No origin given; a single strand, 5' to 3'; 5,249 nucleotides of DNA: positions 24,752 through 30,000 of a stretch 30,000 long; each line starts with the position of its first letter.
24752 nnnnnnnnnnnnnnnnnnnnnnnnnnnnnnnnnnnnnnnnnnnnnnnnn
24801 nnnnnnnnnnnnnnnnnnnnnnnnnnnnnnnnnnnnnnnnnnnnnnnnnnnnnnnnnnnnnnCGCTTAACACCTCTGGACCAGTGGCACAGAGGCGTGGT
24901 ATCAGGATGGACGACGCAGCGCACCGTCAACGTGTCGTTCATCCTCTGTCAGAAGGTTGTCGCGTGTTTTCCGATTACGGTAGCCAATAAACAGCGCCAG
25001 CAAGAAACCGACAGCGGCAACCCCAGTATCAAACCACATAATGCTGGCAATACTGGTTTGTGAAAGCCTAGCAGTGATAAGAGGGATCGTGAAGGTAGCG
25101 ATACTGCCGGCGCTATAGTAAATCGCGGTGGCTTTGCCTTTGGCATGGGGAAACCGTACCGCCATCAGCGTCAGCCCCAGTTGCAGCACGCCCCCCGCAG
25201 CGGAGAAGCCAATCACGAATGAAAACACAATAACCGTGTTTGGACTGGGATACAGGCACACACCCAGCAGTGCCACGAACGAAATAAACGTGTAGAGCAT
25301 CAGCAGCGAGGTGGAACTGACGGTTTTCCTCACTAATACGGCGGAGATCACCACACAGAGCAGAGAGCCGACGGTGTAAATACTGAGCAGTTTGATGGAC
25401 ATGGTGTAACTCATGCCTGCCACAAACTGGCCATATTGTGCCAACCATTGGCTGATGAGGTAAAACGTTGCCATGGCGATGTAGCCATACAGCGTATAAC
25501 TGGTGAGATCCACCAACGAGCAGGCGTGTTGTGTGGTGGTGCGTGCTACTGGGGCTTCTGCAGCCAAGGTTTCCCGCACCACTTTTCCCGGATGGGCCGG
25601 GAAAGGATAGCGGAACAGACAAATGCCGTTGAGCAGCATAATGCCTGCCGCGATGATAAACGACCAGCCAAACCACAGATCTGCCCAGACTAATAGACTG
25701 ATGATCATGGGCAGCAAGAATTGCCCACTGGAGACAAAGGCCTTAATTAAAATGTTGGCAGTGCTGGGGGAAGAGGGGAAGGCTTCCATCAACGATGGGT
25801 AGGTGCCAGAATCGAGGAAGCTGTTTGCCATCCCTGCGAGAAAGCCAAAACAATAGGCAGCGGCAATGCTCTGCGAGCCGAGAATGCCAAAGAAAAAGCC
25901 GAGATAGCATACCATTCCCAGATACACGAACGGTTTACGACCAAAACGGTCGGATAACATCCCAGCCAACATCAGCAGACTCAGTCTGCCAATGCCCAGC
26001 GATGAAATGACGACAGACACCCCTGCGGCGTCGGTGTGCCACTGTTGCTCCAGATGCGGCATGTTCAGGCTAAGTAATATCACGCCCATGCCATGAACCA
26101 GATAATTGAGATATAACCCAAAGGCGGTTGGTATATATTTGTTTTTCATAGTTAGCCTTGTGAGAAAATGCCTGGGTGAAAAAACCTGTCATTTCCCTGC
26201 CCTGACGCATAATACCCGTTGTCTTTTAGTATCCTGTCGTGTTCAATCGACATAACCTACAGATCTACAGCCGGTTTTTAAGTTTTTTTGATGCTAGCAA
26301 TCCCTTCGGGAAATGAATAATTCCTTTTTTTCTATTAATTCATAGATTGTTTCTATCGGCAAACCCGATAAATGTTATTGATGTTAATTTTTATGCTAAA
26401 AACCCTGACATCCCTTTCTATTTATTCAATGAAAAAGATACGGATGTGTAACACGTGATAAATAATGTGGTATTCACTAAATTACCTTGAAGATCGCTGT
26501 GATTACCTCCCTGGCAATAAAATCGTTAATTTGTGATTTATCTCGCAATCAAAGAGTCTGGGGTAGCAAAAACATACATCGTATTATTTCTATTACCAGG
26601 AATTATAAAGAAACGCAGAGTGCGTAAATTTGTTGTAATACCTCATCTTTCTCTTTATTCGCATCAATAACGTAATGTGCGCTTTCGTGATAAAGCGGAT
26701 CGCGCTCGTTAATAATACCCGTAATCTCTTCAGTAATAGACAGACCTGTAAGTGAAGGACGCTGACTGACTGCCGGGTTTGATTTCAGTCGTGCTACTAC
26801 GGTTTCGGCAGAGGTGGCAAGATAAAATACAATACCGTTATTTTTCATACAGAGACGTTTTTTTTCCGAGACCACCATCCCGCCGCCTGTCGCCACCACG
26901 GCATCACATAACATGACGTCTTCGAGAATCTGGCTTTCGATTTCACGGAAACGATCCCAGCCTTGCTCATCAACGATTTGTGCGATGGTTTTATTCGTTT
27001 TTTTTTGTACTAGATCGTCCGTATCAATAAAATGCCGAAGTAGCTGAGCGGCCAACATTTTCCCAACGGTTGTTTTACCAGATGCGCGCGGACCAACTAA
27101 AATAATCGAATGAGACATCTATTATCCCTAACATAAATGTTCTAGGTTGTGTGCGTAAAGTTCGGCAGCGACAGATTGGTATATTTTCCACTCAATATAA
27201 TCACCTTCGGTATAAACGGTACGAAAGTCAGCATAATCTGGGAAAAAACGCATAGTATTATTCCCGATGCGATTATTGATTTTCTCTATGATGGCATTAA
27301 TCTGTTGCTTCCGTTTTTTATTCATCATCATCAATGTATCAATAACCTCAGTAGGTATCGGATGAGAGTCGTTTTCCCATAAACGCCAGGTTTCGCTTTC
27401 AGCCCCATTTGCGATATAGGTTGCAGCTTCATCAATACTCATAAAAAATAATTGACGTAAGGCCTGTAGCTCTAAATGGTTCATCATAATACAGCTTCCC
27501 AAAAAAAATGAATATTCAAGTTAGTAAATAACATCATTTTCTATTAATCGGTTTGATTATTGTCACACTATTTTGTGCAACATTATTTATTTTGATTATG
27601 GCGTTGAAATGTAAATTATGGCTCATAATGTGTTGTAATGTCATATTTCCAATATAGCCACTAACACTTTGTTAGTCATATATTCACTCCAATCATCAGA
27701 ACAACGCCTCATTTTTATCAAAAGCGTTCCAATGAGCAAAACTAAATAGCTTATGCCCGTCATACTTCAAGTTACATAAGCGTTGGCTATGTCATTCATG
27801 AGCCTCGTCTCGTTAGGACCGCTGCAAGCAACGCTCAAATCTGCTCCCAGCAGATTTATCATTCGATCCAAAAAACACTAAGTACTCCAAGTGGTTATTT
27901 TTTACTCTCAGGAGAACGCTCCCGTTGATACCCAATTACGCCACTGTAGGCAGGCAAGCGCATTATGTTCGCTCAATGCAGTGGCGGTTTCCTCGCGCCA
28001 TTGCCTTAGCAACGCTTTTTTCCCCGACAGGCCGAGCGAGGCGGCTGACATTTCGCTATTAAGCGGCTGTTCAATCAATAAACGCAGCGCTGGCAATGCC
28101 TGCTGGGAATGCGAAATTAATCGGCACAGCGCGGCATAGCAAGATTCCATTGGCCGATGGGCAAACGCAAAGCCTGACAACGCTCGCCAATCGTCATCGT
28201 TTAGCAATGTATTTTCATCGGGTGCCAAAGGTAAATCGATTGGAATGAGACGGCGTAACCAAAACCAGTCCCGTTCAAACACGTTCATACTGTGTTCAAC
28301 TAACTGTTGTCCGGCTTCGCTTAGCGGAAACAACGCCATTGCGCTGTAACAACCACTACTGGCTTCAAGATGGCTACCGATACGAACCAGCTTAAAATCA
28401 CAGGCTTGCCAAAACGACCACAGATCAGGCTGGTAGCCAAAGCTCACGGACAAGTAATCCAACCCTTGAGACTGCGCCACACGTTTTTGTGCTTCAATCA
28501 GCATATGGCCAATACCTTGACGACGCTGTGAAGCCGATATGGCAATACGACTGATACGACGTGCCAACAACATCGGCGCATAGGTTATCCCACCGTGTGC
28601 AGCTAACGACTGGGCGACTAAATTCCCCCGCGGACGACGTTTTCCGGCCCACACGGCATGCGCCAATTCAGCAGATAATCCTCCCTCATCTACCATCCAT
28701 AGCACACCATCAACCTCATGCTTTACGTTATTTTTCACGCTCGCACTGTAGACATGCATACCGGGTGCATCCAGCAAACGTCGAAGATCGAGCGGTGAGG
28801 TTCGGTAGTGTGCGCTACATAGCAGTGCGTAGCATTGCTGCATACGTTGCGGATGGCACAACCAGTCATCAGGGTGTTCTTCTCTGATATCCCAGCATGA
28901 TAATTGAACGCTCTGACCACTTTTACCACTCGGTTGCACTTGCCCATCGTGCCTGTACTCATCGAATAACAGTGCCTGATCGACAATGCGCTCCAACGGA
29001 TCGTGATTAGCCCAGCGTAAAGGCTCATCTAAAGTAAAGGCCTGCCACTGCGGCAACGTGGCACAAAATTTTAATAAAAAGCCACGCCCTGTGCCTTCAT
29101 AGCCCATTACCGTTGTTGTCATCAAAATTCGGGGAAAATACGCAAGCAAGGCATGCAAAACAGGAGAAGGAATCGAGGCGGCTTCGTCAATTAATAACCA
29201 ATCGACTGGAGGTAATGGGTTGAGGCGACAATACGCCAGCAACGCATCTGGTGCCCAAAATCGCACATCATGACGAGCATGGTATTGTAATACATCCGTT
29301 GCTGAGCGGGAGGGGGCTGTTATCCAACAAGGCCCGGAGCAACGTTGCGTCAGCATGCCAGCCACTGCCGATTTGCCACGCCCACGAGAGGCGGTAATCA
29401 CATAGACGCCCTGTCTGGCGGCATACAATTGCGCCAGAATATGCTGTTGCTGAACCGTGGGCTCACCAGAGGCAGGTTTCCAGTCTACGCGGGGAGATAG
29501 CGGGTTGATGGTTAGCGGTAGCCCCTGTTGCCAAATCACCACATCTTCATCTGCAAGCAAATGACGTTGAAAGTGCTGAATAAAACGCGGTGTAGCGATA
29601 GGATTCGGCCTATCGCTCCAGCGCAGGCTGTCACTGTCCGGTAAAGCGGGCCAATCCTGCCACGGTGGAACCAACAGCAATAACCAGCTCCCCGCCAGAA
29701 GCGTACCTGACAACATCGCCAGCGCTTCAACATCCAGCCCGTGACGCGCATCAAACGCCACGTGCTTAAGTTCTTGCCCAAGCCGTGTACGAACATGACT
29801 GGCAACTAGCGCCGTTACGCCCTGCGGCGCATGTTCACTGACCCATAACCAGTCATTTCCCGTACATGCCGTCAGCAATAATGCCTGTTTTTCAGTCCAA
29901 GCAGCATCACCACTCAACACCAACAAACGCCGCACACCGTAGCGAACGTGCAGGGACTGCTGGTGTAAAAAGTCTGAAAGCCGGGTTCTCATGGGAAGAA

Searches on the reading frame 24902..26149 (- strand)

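Call 44: search_protein_families(library=pfam, proteins=[window:24902-26149:-], max_evalue=0.00001)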
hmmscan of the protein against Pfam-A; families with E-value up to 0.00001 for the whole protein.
window:24902-26149:- (415 aa): 1 family
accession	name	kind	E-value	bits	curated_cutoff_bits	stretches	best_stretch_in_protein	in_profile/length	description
PF07690.21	MFS_1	-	3.5e-34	118.7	33.4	2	12-301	1-289/347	Major Facilitator Superfamily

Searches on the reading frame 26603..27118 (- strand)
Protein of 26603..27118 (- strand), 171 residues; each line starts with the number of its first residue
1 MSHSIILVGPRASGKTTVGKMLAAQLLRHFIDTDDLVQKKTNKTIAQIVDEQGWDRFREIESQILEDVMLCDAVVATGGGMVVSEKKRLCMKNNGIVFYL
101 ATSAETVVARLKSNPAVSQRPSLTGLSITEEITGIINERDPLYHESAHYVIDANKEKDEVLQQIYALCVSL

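Call 44: search_protein_families(library=pfam, proteins=[window:26603-27118:-], max_evalue=0.00001)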
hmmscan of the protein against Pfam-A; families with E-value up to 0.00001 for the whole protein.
window:26603-27118:- (171 aa): 1 family
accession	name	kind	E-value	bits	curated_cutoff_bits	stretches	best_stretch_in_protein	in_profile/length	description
PF01202.28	SKI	-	3.1e-44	151.4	22.1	1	11-165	1-155/159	Shikimate kinase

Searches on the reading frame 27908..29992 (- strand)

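Call 44: search_protein_families(library=pfam, proteins=[window:27908-29992:-], max_evalue=0.00001)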
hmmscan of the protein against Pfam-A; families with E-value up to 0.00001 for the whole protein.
window:27908-29992:- (694 aa): 4 families
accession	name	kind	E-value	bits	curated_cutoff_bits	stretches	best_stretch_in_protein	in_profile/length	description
PF05127.21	NAT10_TcmA_helicase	-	2.6e-41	141.8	22.7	1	198-344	1-176/176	RNA cytidine acetyltransferase NAT10/TcmA, helicase domain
PF17176.10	tRNA_bind_3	-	1e-40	139.2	27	1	561-678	1-118/119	tRNA-binding domain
PF13718.12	GNAT_acetyltr_2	-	3e-17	63.2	24.6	1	388-500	3-119/229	GNAT acetyltransferase 2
PF08351.18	TmcA_N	-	4.4e-07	30.4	22.7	1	59-153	82-176/178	tRNA(Met) cytidine acetyltransferase TmcA, N-terminal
